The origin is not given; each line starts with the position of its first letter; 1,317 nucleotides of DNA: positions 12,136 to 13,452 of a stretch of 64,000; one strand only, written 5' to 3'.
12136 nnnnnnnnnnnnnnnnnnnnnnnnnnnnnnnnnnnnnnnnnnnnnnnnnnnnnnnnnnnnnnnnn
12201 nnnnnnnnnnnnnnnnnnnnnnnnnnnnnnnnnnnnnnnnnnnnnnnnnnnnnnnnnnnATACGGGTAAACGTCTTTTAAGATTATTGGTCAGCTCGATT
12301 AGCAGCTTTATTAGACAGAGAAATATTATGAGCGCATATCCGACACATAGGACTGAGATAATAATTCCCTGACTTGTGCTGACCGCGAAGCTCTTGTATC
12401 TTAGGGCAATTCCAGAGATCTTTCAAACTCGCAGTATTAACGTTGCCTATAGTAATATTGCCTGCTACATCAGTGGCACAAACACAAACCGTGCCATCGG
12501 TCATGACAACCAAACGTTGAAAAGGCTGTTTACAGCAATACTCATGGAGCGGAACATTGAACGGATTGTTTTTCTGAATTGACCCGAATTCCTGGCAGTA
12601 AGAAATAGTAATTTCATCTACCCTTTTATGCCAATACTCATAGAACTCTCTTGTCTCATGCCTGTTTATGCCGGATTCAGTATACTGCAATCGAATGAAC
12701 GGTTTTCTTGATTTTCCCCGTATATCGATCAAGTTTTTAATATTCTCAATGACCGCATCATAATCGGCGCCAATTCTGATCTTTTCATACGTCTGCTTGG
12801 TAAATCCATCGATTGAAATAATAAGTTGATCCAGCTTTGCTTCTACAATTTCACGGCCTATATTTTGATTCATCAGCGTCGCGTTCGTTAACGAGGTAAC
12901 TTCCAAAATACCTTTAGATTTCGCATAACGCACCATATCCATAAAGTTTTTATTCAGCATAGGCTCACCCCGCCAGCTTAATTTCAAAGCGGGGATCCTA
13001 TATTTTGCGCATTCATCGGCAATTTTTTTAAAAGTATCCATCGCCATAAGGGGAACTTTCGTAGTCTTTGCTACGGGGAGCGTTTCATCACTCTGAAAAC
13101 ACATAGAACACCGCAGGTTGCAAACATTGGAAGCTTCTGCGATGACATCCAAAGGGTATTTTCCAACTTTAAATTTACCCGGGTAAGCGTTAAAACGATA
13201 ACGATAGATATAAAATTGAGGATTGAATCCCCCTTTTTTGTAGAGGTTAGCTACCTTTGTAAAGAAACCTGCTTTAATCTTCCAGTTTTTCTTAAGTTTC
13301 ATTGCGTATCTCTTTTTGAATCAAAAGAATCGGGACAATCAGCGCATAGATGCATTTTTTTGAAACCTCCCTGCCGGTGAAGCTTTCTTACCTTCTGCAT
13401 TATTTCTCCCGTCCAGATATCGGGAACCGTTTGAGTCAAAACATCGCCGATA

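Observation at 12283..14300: Tandem ATGA-coupled radical-SAM/SPASM paralogs immediately downstream of pseI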

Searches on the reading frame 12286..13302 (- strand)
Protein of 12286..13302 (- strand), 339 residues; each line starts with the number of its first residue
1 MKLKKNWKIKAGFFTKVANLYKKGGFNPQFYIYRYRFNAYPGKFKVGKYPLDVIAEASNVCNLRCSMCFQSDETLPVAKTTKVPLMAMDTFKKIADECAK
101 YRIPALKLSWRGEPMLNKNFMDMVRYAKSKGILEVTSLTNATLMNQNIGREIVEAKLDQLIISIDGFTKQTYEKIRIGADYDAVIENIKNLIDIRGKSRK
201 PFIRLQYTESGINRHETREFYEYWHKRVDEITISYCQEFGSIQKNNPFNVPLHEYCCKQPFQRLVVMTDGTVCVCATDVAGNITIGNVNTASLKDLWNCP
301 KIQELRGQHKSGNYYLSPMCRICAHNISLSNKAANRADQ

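Call 5: search_protein_families(library=pfam, proteins=[window:12286-13302:-], max_evalue=0.01)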
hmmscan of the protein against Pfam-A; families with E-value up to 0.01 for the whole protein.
window:12286-13302:- (339 aa): 3 families
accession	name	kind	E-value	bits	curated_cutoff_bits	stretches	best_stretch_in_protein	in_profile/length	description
PF04055.27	Radical_SAM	-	2.8e-16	60.6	29.5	1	58-196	4-141/166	Radical SAM superfamily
PF13186.11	SPASM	-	7.4e-13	49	21.5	1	257-323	1-66/67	Iron-sulfur cluster-binding domain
PF13353.11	Fer4_12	-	1.4e-05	25.8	22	1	61-174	15-123/137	4Fe-4S single cluster domain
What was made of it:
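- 12283..13302 (-): Gene B: paralogous radical SAM/Twitch enzyme (339 aa), the downstream member of the pair. Pfam hits in call 5.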

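Call 7: search_protein_families(library=ncbifam, proteins=[window:12286-13302:-], max_evalue=0.001)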
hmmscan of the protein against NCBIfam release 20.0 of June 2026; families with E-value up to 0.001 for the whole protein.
window:12286-13302:- (339 aa): 56 families (the best 25 are shown)
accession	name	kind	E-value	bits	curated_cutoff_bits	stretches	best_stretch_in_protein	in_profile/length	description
TIGR04317.1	W_rSAM_matur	equivalog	1.4e-29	103.3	380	1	53-234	6-182/349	tungsten cofactor oxidoreductase radical SAM maturase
TIGR04321.1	spiroSPASM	subfamily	2.8e-25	89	250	1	57-323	237-502/510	spiro-SPASM protein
TIGR04311.1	rSAM_Geo_metal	subfamily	9.1e-22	77.7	400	1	49-204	1-152/423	radical SAM/SPASM family putative metalloenzyme maturase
TIGR04054.1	rSAM_NirJ1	equivalog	5.8e-19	68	650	1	53-208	38-181/387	putative heme d1 biosynthesis radical SAM protein NirJ1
NF033640.1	N_Twi_rSAM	subfamily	4.1e-17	62.4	170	2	56-236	116-310/398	twitch domain-containing radical SAM protein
TIGR02668.1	moaA_archaeal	equivalog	1e-16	60.8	325.25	1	58-194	17-146/303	GTP 3',8-cyclase MoaA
TIGR04546.1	rSAM_ahbC_deAc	equivalog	2e-16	59.8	650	1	44-191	33-172/390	12,18-didecarboxysiroheme deacetylase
TIGR04347.1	pseudo_SAM_Halo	equivalog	4.3e-16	59.2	525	1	53-198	40-178/390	TIGR04347 family pseudo-SAM/SPASM protein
TIGR02666.1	moaA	equivalog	6.1e-16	58.3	284.05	1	59-227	18-183/336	GTP 3',8-cyclase MoaA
NF045574.1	sacti_mat_StsB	exception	6.3e-16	58.3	625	1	58-325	103-362/466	StsB family radical SAM/SPASM domain sactipeptide maturase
NF001199.0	PRK00164.2-1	equivalog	3.6e-15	55.9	231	1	58-223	19-174/308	GTP 3',8-cyclase MoaA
NF040492.1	not_ScfB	exception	1.7e-14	53.6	855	1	58-214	102-265/450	ScfB-related radical SAM/SPASM orphan maturase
NF050035.1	rSAM_WgK_link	exception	2.1e-13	50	650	1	48-191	6-143/367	radical SAM/SPASM peptide maturase WgkB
TIGR04250.1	SCM_rSAM_ScmE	equivalog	2.3e-13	49.8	400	2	55-191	7-137/358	SynChlorMet cassette radical SAM/SPASM protein ScmE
TIGR04545.1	rSAM_ahbD_hemeb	equivalog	2.7e-13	50.1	500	1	56-186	5-129/339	heme b synthase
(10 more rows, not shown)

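Call 20: find_homologous_proteins(query=window:12286-13302:-, max_evalue=1e-10)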
Query window:12286-13302:- (339 aa): 519 proteins with E <= 1e-10 among 1574 candidates; the best 120 are listed.
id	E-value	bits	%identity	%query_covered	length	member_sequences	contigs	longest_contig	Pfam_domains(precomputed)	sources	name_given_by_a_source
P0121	4.5e-233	790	100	100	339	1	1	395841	PF13186.12,PF04055.28,PF13353.12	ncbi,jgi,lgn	ncbi:MAG: radical SAM/SPASM domain-containing protein [Candidatus Omnitrophota bacterium]|jgi:radica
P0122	1.8e-186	637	79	99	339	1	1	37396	PF13186.12,PF04055.28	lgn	-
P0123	3.0e-186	636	78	99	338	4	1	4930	PF13186.12,PF04055.28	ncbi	-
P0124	1.4e-184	631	79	99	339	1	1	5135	PF13186.12,PF04055.28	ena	-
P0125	3.8e-184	630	77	100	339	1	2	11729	PF13186.12,PF04055.28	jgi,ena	jgi:radical SAM protein with 4Fe4S-binding SPASM domain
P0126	3.1e-179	613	75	100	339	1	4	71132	PF13186.12,PF04055.28,PF13353.12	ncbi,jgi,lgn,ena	ncbi:MAG: radical SAM/SPASM domain-containing protein [Syntrophus sp. (in: bacteria)]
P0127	3.2e-175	600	74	99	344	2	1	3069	PF13186.12,PF04055.28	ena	-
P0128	1.1e-173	595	73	99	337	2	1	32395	PF13186.12,PF04055.28,PF13353.12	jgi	jgi:radical SAM protein with 4Fe4S-binding SPASM domain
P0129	1.4e-171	588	74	99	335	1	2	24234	PF13186.12,PF04055.28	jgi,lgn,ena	-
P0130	2.1e-171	588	74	99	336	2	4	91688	PF13186.12,PF04055.28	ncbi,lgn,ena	-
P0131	2.7e-171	587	72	99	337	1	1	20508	PF13186.12,PF04055.28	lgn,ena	-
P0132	1.1e-169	582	72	100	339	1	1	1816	PF13186.12,PF04055.28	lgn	-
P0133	3.0e-169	581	71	99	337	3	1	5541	PF13186.12,PF04055.28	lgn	-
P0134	4.3e-169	580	72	98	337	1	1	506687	PF13186.12,PF04055.28,PF13353.12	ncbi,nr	ncbi:MAG: radical SAM protein [PVC group bacterium]|nr:radical SAM protein [PVC group bacterium]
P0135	5.2e-168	577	71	99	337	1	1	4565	PF13186.12,PF04055.28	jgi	jgi:radical SAM protein with 4Fe4S-binding SPASM domain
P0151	2.3e-163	561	69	99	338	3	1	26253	PF13186.12,PF04055.28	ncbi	-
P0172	8.0e-143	494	62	99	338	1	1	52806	PF13186.12,PF04055.28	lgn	-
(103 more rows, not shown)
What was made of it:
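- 12283..13302 (-): Orthologs at 60-79% identity in call 20.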

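Call 45: search_solved_structures(query=A2, max_evalue=0.001, show_alignments=1)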
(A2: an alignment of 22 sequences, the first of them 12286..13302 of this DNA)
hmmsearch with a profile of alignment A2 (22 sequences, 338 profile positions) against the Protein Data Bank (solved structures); distinct sequences matched with E-value up to 0.001: 20.
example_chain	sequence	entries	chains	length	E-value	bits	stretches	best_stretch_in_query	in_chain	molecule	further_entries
4m7t_A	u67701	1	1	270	4.9e-16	61.9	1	250-332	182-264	BtrN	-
4m7s_A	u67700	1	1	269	1.2e-15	60.6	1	250-332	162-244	BtrN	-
5wgg_A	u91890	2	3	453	2e-12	50.1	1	54-212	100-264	Radical SAM domain protein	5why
7tol_A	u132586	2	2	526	1.6e-08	37.3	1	55-176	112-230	glycerol dibiphytanyl glycerol tetraether - macrocyclic archaeol synthase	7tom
4k37_A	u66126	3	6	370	2.8e-08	36.4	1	54-227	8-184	Anaerobic sulfatase-maturating enzyme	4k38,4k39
4k36_A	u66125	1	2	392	3.3e-08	36.2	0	54-227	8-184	Anaerobic sulfatase-maturating enzyme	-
7n7i_A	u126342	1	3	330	9.4e-08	34.7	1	41-180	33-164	Viperin-like enzyme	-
6b4c_A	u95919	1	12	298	1.6e-07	34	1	45-180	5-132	Viperin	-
9dfw_A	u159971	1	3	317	1.9e-07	33.7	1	46-180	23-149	Radical SAM core domain-containing protein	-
9dgw_A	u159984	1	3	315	1.9e-07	33.7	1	46-180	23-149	Radical SAM core domain-containing protein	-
2fb2_A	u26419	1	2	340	2.4e-06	30.1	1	52-232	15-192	Molybdenum cofactor biosynthesis protein A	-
7vob_C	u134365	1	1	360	2.8e-06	29.9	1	59-177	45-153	Cytosylglucuronate decarboxylase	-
7voc_C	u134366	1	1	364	2.9e-06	29.8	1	59-177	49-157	Cytosylglucuronate decarboxylase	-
1tv7_A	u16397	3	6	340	3.2e-06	29.7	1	52-232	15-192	Molybdenum cofactor biosynthesis protein A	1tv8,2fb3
5v1q_A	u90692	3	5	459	1.6e-05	27.4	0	36-166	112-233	Radical SAM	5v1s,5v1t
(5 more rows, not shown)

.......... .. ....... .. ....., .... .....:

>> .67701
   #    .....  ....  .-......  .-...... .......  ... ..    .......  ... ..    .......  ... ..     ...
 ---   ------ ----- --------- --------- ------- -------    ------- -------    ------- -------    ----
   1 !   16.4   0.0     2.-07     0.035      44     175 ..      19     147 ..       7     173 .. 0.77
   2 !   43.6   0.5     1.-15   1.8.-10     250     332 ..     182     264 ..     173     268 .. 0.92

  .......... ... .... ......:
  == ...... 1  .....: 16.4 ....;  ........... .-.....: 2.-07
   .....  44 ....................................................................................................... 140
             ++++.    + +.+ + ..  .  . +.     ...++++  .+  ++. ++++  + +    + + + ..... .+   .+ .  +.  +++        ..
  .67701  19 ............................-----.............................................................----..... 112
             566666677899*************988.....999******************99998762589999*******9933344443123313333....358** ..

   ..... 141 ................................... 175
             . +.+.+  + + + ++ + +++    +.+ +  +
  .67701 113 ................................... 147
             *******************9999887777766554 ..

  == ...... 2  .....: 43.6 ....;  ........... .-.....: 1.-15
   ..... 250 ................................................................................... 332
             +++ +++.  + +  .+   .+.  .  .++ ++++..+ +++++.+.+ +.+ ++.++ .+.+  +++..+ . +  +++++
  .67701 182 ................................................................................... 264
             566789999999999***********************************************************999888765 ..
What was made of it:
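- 12283..13302 (-): BtrN is the top PDB profile hit in call 45.
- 12325..12540 (-): B: Twitch domain (residues 255-326) with invariant C257, C275, C320 and C323. Alignment to the BtrN Twitch domain in call 45.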

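Call 47: find_encoding_contigs(protein=P0172, flank=10000, max_places=1)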
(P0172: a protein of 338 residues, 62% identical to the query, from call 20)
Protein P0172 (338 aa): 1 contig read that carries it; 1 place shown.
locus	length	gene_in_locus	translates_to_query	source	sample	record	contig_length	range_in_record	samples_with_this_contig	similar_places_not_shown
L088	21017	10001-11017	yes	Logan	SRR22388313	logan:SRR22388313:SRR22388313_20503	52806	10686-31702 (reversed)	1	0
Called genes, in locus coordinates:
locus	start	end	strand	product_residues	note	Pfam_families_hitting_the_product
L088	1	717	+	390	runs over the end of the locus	PF01041:DegT_DnrJ_EryC1, PF00155:Aminotran_1_2 (weak)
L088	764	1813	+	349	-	PF02911:Formyl_trans_C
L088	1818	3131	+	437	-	PF00202:Aminotran_3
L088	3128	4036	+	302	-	PF00248:Aldo_ket_red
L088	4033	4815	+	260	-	PF02348:CTP_transf_3, PF12804:NTP_transf_3 (weak)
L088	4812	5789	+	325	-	-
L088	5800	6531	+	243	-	PF08889:WbqC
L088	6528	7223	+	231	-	PF21553:Formyl_trans_C_2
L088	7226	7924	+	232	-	PF02585:PIG-L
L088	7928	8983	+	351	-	PF03102:NeuB, PF08666:SAF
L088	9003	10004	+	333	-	PF04055:Radical_SAM, PF13186:SPASM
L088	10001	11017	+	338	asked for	PF04055:Radical_SAM, PF13186:SPASM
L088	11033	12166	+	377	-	-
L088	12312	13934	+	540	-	PF02310:B12-binding, PF04055:Radical_SAM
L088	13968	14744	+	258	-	PF00483:NTP_transferase, PF12804:NTP_transf_3 (weak)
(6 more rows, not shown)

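Call 48: find_encoding_contigs(protein=P0151, flank=10000, max_places=1)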
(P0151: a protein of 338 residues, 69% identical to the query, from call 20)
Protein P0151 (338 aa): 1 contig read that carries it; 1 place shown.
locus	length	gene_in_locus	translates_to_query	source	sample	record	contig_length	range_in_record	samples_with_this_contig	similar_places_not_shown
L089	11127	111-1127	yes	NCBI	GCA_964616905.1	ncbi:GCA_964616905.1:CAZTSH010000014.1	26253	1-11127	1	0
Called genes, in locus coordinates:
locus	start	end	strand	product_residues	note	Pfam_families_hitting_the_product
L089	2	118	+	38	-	?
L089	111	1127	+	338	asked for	PF04055:Radical_SAM, PF13186:SPASM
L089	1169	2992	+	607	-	-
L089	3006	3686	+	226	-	PF01943:Polysacc_synt (weak)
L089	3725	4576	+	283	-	-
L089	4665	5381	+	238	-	PF25084:LbH_EIF2B (faint), PF25087:GMPPB_C (faint), PF00132:Hexapep, PF14602:Hexapep_2 (weak)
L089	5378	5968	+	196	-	PF25087:GMPPB_C (faint), PF25084:LbH_EIF2B (weak), PF00132:Hexapep (weak), PF14602:Hexapep_2 (weak)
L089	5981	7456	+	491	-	PF02310:B12-binding, PF04055:Radical_SAM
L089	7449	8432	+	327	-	PF00535:Glycos_transf_2, PF10111:Glyco_tranf_2_2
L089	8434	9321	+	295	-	PF01073:3Beta_HSD (weak), PF01370:Epimerase, PF02719:Polysacc_synt_2 (faint), PF04321:RmlD_sub_bind, PF16363:GDP_Man_Dehyd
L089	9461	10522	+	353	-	-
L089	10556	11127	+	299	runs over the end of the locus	PF01522:Polysacc_deac_1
